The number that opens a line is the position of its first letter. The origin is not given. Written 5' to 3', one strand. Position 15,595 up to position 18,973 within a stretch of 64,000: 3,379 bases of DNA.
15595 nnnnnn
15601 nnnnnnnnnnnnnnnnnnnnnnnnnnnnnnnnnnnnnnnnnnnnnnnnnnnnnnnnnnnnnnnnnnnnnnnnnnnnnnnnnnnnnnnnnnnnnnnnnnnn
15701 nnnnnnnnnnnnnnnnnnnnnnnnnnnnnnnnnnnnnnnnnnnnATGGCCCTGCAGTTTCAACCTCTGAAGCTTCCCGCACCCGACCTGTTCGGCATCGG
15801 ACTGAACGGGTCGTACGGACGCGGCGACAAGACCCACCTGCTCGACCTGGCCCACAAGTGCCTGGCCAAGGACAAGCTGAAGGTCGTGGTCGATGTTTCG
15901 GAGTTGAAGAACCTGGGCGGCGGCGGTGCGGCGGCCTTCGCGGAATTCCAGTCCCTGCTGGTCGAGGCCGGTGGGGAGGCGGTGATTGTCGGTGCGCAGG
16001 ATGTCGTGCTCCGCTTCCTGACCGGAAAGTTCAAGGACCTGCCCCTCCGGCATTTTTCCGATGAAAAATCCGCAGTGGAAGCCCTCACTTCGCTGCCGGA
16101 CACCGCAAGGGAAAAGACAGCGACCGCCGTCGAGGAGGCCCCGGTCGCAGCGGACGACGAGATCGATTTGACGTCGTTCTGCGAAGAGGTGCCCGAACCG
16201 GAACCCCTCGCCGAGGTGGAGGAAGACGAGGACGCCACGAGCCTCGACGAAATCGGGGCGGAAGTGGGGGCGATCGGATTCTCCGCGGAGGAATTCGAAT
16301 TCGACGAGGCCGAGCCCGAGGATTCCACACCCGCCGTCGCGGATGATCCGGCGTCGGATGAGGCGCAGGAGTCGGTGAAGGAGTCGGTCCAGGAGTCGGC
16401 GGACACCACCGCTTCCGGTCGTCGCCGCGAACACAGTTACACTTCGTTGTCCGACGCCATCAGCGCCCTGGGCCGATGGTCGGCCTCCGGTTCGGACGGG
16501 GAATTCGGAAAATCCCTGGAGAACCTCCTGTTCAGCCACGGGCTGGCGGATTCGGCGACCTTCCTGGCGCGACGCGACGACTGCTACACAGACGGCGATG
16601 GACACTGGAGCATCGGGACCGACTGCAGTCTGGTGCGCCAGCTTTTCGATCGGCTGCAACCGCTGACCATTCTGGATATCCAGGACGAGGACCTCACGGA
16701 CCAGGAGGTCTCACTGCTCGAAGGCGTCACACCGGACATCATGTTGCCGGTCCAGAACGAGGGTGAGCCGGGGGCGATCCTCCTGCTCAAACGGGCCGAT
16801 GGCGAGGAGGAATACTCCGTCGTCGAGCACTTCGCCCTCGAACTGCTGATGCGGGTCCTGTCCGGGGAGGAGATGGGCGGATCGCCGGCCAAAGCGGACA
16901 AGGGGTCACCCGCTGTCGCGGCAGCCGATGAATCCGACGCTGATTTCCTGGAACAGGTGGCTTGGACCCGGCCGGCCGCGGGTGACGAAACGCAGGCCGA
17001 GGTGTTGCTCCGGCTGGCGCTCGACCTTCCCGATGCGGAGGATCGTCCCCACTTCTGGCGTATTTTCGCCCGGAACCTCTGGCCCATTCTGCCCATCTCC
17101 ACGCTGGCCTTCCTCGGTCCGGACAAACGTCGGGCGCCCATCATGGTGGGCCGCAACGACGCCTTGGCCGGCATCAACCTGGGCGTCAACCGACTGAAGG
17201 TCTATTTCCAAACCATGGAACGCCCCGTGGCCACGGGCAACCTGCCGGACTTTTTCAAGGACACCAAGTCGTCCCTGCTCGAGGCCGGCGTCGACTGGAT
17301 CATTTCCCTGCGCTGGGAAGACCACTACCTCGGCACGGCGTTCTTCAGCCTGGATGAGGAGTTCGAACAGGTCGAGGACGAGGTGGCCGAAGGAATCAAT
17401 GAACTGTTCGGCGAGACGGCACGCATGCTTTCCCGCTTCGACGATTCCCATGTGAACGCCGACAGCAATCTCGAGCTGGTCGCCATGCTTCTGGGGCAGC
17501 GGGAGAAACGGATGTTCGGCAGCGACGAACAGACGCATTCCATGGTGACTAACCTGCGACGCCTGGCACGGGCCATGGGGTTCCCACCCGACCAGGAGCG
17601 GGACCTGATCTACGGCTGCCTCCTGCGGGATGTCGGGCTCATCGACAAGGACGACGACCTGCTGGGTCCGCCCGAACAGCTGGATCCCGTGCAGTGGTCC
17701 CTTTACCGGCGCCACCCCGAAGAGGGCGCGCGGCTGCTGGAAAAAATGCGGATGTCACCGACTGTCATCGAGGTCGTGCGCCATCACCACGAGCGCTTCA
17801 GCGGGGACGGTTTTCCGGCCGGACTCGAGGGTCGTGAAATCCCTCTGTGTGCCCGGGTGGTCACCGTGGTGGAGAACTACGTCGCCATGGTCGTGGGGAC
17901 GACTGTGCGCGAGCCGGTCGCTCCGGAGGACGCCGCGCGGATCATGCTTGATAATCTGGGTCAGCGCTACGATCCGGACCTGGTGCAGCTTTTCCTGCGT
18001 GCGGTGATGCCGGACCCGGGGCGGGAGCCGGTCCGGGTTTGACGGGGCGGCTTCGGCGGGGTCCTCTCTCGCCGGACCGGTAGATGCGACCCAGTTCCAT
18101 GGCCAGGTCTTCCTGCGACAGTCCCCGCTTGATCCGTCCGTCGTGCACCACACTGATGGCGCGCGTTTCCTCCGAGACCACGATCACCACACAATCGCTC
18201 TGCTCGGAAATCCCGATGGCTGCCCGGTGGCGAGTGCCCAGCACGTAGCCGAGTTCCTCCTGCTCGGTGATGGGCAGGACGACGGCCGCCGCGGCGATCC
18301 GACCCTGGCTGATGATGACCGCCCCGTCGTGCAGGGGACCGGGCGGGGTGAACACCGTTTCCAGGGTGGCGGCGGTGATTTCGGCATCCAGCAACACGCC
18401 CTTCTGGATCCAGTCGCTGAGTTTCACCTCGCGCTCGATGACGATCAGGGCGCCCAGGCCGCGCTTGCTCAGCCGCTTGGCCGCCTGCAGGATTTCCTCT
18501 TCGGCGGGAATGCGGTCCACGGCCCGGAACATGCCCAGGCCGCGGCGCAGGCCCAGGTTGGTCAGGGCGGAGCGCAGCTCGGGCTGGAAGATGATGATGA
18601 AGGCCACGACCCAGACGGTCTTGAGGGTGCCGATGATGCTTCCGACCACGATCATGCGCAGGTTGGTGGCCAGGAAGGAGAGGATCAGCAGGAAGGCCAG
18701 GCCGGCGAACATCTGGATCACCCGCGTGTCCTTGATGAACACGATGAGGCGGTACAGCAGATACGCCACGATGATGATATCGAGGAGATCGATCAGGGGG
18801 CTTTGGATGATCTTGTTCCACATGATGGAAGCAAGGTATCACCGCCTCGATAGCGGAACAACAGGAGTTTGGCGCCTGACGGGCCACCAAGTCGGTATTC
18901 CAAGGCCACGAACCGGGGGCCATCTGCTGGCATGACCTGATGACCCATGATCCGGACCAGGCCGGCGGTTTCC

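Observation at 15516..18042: Excisionase-type HTH gene coupled to a STAS-GAF protein whose C-terminal HD-GYP domain is degenerate (HD->RD, GYP->GFP)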

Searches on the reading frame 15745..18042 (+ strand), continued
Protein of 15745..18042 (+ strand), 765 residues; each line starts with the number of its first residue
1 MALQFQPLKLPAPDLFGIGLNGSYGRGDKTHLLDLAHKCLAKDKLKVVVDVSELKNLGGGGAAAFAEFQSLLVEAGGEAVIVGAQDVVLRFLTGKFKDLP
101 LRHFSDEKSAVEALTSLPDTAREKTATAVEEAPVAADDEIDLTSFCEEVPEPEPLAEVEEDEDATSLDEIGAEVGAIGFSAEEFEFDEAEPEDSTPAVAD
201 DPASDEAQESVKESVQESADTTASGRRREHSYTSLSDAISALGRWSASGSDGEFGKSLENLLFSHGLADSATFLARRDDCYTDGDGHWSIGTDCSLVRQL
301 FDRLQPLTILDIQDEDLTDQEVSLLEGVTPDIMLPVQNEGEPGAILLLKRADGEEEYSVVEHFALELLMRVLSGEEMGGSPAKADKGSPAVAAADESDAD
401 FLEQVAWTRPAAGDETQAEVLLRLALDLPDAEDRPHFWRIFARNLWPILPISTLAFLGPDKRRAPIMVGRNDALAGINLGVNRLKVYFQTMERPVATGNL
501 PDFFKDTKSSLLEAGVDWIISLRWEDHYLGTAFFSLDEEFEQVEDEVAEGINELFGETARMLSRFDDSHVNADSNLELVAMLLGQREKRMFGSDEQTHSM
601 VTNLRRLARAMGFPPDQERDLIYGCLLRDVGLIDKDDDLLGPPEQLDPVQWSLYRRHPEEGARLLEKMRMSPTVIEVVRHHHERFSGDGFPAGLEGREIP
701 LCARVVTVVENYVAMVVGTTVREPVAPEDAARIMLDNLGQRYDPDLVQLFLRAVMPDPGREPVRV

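Call 66: list_cluster_members(proteins=[L049:9215-10060:-, L049:10091-11002:-, L049:7232-8827:+, L046:11688-12497:-, L046:12615-13823:-, L046:8078-9763:+, L052:7958-9454:+, L050:7318-9132:+])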
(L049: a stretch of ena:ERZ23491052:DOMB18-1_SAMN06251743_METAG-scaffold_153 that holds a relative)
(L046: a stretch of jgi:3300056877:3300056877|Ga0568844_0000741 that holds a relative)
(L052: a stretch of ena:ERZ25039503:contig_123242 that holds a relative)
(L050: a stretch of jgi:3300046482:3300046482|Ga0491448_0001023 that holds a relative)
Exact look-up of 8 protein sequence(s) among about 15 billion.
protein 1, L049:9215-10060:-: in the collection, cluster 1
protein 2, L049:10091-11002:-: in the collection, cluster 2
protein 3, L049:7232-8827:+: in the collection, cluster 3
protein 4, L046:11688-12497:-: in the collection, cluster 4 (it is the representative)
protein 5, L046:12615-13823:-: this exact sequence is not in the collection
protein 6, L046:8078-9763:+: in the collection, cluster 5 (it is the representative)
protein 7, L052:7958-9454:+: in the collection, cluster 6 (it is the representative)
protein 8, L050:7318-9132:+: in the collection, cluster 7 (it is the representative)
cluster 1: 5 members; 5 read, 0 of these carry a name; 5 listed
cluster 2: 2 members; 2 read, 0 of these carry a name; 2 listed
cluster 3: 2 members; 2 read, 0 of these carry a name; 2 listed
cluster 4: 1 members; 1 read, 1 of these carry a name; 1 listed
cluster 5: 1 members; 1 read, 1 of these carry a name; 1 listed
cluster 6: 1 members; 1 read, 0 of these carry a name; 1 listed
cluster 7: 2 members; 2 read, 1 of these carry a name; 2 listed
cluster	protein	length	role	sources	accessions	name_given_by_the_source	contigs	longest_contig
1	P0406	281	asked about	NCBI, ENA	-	-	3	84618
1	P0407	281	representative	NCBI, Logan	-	-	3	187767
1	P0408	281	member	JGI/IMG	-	-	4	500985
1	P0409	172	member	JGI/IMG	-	-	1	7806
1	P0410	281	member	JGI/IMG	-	-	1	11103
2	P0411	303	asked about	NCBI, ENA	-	-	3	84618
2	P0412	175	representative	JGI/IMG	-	-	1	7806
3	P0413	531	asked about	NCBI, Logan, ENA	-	-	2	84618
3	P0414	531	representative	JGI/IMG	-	-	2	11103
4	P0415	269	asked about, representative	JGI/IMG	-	diadenylate cyclase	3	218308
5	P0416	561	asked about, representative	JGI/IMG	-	putative nucleotidyltransferase with HDIG domain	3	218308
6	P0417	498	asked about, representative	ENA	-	-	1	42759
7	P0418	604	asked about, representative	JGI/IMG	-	response regulator RpfG family c-di-GMP phosphodiesterase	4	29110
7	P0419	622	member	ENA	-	-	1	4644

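Call 69: search_protein_families(library=ncbifam, proteins=[window:15745-18042:+], max_evalue=0.01)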
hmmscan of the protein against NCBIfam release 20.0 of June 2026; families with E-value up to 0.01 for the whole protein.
window:15745-18042:+ (765 aa): 2 families
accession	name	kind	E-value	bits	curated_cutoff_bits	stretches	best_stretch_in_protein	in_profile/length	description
NF053512.1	nitric_RR_NosR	exception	1.9e-35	122.8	400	1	541-754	143-354/422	response regulator c-di-GMP phosphodiesterase, NosR family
TIGR00277.1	HDIG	domain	0.0075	16.1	27.6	0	607-683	19-83/84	HDIG domain-containing metalloprotein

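Call 77: predict_structure(alignment_id=A1)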
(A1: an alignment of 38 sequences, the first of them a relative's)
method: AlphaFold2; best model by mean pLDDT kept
length: 765 residues; sequences in the alignment: 38
mean_pLDDT: 74.1   pTM: 0.45
mean pLDDT of the five models: 74.1, 73.8, 73.7, 73.6, 73.4
residues with pLDDT >= 90: 244; 70-90: 267; 50-70: 92; < 50: 162
segments of 3 or more residues with pLDDT < 50: 120-226, 377-410, 685-693, 760-765
pLDDT, mean of each block of 10 residues (from residue 1): 90 94 91 95 96 92 96 96 93 92 96 80 35 32 34 37 36 30 32 35 33 31 45 62 61 80 80 91 91 92 85 86 92 84 87 64 69 51 37 36 41 63 79 86 89 92 88 88 93 94 95 96 90 92 84 87 66 56 63 73 90 84 86 80 81 86 86 88 52 58 88 87 89 84 85 73 42
secondary structure, 60 per line:
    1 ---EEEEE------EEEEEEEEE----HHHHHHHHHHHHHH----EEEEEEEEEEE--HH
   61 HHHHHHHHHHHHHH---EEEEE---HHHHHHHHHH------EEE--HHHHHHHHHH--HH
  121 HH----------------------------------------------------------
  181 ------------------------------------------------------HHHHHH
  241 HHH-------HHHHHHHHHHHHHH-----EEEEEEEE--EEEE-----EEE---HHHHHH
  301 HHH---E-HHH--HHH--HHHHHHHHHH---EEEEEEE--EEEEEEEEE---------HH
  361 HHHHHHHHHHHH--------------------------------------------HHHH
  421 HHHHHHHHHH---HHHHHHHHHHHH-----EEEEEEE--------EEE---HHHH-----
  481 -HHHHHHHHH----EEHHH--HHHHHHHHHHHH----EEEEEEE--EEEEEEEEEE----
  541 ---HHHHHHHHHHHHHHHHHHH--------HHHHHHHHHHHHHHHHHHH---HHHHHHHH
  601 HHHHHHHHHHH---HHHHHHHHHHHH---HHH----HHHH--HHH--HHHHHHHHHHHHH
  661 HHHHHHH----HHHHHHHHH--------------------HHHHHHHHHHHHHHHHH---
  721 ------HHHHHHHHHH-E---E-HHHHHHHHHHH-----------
elements in order (helices of 4 or more, strands of 3 or more residues): E4-8 E15-23 H28-41 E46-56 H59-74 E78-82 H86-95 E102-104 H107-116 H119-122 H235-243 H251-264 E270-277 E280-283 E289-291 H295-303 H319-328 E332-338 E341-349 H359-372 H417-430 H434-445 E451-457 E466-468 H472-475 H482-490 H502-513 E518-524 E527-536 H544-562 H571-589 H593-611 H615-626 H637-640 H648-667 H672-680 H701-717 H727-736 H744-754

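Call 79: fold_search(model_id=the predicted structure, library=pdb)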
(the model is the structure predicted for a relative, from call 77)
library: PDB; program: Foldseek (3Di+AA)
matches with E <= 10: 936; with E <= 0.001: 46
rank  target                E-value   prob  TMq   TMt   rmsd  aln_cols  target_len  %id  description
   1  4mcw_A                1.0e-09  1.00  0.26  0.49  10.2       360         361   18  Crystal structure of a HD-GYP domain (a cyclic-di-GMP phosphodiesterase) containing a tri-nuclear metal centre (released 2014-02-19)
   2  4mcw_B                1.7e-09  1.00  0.26  0.49  10.6       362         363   16  Crystal structure of a HD-GYP domain (a cyclic-di-GMP phosphodiesterase) containing a tri-nuclear metal centre (released 2014-02-19)
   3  4r8z_B                5.3e-08  1.00  0.22  0.67   4.3       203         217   24  Crystal Structure of PA4781 HD-GYP domain from Pseudomonas aeruginosa at 2.2A resolution showing a bi-metallic Ni ion  (released 2015-03-04)
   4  4r8z_A                1.8e-07  1.00  0.21  0.66   4.6       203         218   25  Crystal Structure of PA4781 HD-GYP domain from Pseudomonas aeruginosa at 2.2A resolution showing a bi-metallic Ni ion  (released 2015-03-04)
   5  9rbz_A                2.2e-05  1.00  0.20  0.66   5.2       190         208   19  DvhD, HD-GYP domain, c-di-GMP-bound (released 2026-03-04)
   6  9rbz_C                2.9e-05  1.00  0.22  0.71   5.1       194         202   20  DvhD, HD-GYP domain, c-di-GMP-bound (released 2026-03-04)
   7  3tm8_B                3.5e-05  1.00  0.18  0.40  14.6       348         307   15  Bd1817, a HDG"Y"P protein from Bdellovibrio bacteriovorus (released 2011-10-19)
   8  9rbz_B                4.7e-05  1.00  0.21  0.68   5.2       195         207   19  DvhD, HD-GYP domain, c-di-GMP-bound (released 2026-03-04)
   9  3tmb_B                4.7e-05  1.00  0.19  0.41  14.1       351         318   16  Bd1817, a HDG"Y"P protein from Bdellovibrio bacteriovorus (released 2011-10-19)
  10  3tm8_A                5.1e-05  1.00  0.18  0.40  14.4       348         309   16  Bd1817, a HDG"Y"P protein from Bdellovibrio bacteriovorus (released 2011-10-19)
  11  3ibj_A                5.4e-05  1.00  0.16  0.18  22.9       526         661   11  X-ray structure of PDE2A (released 2009-10-27)
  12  9rbz_D                6.2e-05  1.00  0.20  0.63   5.9       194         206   20  DvhD, HD-GYP domain, c-di-GMP-bound (released 2026-03-04)
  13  1thn_B                6.6e-05  1.00  0.14  0.82   2.2       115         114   20  Crystal Structures of the ADP and ATP bound forms of the Bacillus Anti-sigma factor SpoIIAB in complex with the Anti-a (released 2004-06-15)
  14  3tmc_A                7.2e-05  1.00  0.18  0.41  13.9       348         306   16  Bd1817, a HDG"Y"P protein from Bdellovibrio bacteriovorus (released 2011-10-19)
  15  1th8_B                9.2e-05  1.00  0.14  0.82   2.3       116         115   20  Crystal Structures of the ADP and ATP bound forms of the Bacillus Anti-sigma factor SpoIIAB in complex with the Anti-a (released 2004-06-15)
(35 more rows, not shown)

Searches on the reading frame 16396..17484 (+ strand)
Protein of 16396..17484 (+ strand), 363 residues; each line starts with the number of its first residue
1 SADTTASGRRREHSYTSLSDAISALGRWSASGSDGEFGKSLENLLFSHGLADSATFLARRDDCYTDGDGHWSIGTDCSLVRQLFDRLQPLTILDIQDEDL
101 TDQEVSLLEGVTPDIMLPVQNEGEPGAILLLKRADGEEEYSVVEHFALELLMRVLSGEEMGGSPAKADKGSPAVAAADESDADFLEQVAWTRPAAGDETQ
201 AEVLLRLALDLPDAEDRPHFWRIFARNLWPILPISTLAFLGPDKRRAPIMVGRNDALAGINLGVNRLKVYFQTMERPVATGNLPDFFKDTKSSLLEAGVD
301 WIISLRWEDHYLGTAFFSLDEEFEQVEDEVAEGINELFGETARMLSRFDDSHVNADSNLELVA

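Call 30: predict_structure(alignment_id=A2)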
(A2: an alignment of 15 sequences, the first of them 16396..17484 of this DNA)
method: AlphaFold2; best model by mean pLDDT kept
length: 363 residues; sequences in the alignment: 15
mean_pLDDT: 71.9   pTM: 0.47
mean pLDDT of the five models: 71.9, 70.4, 69.5, 69.2, 65.9
residues with pLDDT >= 90: 45; 70-90: 193; 50-70: 59; < 50: 66
segments of 3 or more residues with pLDDT < 50: 1-16, 141-143, 158-188, 195-197, 351-363
pLDDT, mean of each block of 10 residues (from residue 1): 31 44 63 73 76 87 87 90 85 81 89 87 83 65 58 59 24 25 44 55 75 80 85 88 87 80 87 89 88 92 88 91 70 82 75 38 30
secondary structure, 60 per line:
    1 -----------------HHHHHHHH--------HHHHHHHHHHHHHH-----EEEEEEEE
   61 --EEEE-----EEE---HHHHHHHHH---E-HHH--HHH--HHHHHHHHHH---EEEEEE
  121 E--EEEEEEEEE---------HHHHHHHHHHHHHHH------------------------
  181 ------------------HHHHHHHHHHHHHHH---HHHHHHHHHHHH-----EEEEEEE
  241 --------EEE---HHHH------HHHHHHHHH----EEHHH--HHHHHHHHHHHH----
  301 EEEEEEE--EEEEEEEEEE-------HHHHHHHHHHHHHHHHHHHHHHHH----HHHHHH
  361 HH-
elements in order: H18-25 H34-47 E53-60 E63-66 E72-74 H78-86 H102-111 E115-121 E124-132 H142-156 H199-213 H217-228 E234-240 E249-251 H255-258 H265-273 H285-296 E301-307 E310-319 H327-350 H355-362

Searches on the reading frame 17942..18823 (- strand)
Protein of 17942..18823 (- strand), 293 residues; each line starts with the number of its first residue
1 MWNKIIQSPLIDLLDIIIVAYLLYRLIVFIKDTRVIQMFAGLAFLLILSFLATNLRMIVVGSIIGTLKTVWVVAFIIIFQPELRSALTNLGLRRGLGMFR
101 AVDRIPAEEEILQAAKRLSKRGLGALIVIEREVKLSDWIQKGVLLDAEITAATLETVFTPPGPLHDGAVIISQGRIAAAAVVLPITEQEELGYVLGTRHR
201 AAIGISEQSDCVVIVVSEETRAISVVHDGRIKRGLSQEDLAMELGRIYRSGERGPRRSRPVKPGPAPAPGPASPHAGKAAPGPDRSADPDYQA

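Call 3: search_protein_families(library=pfam, proteins=[window:17942-18823:-], max_evalue=0.1)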
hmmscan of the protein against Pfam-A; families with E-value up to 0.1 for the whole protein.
window:17942-18823:- (293 aa): 3 families
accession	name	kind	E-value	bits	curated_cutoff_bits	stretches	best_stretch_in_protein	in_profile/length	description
PF02457.21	DAC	-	7.3e-41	138.9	27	1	113-230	2-118/119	DisA bacterial checkpoint controller nucleotide-binding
PF19293.4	CdaA_N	-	1.7e-10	41.3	23.8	1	9-82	6-80/81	CdaA N-terminal transmembrane domain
PF22376.2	PSV_trans_reg_dom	-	0.085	13.8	27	0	21-71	27-80/81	PSV, transcriptional regulator domain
